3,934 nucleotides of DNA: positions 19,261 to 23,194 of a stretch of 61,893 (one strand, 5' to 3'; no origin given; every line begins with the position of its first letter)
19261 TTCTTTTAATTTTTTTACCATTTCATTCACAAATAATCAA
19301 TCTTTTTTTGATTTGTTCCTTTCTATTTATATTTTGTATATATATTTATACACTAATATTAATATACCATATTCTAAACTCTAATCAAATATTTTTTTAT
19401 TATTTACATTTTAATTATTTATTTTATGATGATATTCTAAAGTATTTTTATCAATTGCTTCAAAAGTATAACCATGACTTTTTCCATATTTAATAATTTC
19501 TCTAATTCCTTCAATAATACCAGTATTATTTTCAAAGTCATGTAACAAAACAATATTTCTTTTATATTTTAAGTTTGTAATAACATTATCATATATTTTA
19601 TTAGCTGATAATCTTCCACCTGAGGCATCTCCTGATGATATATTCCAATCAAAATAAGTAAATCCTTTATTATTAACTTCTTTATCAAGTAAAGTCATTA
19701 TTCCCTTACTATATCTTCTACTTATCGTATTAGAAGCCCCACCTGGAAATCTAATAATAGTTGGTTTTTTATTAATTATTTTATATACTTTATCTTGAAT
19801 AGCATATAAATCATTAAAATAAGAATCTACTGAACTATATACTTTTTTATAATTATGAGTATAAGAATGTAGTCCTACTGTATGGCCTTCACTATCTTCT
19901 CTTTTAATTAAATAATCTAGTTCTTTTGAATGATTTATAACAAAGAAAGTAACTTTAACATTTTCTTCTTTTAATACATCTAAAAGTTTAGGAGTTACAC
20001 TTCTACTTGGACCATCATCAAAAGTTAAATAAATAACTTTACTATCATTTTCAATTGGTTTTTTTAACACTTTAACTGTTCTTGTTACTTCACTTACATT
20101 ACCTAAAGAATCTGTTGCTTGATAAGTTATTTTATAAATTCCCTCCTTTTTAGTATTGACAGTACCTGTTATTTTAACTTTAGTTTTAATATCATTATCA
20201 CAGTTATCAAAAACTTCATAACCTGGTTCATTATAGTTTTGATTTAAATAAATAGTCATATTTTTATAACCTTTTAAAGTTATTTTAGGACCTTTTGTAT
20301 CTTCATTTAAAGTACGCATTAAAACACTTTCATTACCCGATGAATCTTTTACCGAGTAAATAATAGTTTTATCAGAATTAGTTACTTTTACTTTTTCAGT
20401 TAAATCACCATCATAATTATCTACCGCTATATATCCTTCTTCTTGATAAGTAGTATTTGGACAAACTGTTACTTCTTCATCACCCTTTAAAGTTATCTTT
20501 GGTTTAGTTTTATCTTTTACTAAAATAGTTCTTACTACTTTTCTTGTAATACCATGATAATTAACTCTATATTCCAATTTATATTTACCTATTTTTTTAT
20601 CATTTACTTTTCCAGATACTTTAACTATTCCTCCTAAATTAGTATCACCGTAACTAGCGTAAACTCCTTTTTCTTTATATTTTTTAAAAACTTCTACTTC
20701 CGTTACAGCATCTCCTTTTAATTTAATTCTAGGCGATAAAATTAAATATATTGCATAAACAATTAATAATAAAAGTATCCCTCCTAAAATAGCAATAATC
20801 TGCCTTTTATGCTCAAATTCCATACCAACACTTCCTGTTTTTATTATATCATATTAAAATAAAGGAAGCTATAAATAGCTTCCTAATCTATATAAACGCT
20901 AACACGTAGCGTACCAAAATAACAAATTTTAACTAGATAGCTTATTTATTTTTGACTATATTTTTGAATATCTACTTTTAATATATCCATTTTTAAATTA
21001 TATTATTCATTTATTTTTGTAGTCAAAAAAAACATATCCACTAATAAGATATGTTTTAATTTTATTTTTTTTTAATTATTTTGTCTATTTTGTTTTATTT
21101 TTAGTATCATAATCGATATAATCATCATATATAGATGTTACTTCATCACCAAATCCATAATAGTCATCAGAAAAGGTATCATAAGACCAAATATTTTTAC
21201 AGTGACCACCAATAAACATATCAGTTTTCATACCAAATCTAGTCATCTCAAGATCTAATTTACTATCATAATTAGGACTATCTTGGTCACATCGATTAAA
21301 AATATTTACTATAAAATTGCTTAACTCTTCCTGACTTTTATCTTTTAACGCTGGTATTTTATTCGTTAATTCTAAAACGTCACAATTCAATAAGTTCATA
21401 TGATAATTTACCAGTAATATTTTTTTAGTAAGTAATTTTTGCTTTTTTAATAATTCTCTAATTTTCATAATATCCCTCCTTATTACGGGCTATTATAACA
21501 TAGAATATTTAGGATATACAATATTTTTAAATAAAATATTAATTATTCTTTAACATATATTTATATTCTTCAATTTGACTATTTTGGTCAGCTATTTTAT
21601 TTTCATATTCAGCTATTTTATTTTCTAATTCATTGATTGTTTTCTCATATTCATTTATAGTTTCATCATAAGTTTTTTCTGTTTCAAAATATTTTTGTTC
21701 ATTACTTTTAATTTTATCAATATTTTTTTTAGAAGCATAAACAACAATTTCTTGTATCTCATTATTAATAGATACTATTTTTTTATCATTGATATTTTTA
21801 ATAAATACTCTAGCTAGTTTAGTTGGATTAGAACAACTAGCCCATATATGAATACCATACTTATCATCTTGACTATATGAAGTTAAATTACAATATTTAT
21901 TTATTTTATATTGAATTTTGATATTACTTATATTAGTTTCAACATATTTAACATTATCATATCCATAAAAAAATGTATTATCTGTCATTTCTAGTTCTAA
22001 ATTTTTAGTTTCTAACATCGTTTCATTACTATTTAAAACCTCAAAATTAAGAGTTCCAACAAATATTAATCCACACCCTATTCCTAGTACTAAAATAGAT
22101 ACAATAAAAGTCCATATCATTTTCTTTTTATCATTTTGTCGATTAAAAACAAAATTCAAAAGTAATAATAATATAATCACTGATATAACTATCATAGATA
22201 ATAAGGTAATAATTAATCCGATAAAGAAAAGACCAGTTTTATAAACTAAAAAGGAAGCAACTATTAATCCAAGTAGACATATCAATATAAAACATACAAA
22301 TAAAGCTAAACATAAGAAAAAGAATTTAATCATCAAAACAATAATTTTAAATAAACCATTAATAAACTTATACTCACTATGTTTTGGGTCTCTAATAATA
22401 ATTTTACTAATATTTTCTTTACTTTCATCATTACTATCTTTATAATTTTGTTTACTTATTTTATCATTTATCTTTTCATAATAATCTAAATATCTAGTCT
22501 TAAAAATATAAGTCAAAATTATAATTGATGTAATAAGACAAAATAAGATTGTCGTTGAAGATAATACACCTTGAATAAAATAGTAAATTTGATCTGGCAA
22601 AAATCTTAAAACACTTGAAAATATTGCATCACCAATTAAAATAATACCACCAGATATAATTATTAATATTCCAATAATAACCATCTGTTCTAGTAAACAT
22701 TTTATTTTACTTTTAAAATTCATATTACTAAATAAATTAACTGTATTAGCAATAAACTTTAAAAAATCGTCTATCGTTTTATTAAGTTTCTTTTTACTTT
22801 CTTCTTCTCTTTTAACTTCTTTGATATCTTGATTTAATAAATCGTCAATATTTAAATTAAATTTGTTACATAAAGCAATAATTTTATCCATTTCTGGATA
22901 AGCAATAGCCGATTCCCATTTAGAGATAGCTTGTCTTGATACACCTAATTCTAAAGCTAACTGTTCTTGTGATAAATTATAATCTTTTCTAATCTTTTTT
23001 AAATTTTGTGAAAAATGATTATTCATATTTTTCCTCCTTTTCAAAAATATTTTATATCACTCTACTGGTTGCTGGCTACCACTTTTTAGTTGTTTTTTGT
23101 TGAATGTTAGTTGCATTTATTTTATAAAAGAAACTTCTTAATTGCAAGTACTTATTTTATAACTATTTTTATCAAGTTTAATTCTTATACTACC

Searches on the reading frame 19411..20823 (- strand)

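Call 38: search_protein_families(library=pfam, proteins=[window:19411-20823:-], max_evalue=0.001)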
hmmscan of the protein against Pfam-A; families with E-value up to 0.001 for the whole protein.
window:19411-20823:- (470 aa): 4 families
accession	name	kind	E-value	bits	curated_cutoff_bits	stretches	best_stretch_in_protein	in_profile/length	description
PF16403.11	Bact_surface_Ig-like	-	1.3e-42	144.1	27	3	181-252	1-71/71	Bacterial surface protein, Ig-like domain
PF01522.26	Polysacc_deac_1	-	2.7e-26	92.4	23.1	1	259-371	4-115/124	Polysaccharide deacetylase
PF10096.14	DUF2334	-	8.7e-07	29.2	26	1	282-432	23-162/203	Uncharacterized protein conserved in bacteria (DUF2334)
PF07523.18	Big_3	-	0.00032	21.3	21.2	0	214-251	35-67/68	Bacterial Ig-like domain (group 3)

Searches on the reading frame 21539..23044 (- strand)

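Call 38: search_protein_families(library=pfam, proteins=[window:21539-23044:-], max_evalue=0.001)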
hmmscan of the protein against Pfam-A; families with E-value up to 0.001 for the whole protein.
window:21539-23044:- (501 aa): 5 families
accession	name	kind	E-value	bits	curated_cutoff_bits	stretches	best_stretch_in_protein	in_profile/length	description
PF01381.28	HTH_3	-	6.1e-15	55.4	23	1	15-69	1-55/55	Helix-turn-helix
PF12844.13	HTH_19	-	3.3e-11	43.4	30.2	1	13-72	2-61/64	Helix-turn-helix domain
PF13443.12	HTH_26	-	1.4e-06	28.9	22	1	14-70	1-58/63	Cro/C1-type HTH DNA-binding domain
PF13560.12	HTH_31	-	2.1e-05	25.2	27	1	11-64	2-56/64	Helix-turn-helix domain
PF07022.19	Phage_CI_repr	-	0.00015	22.5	22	1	15-70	3-58/65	Bacteriophage CI repressor helix-turn-helix domain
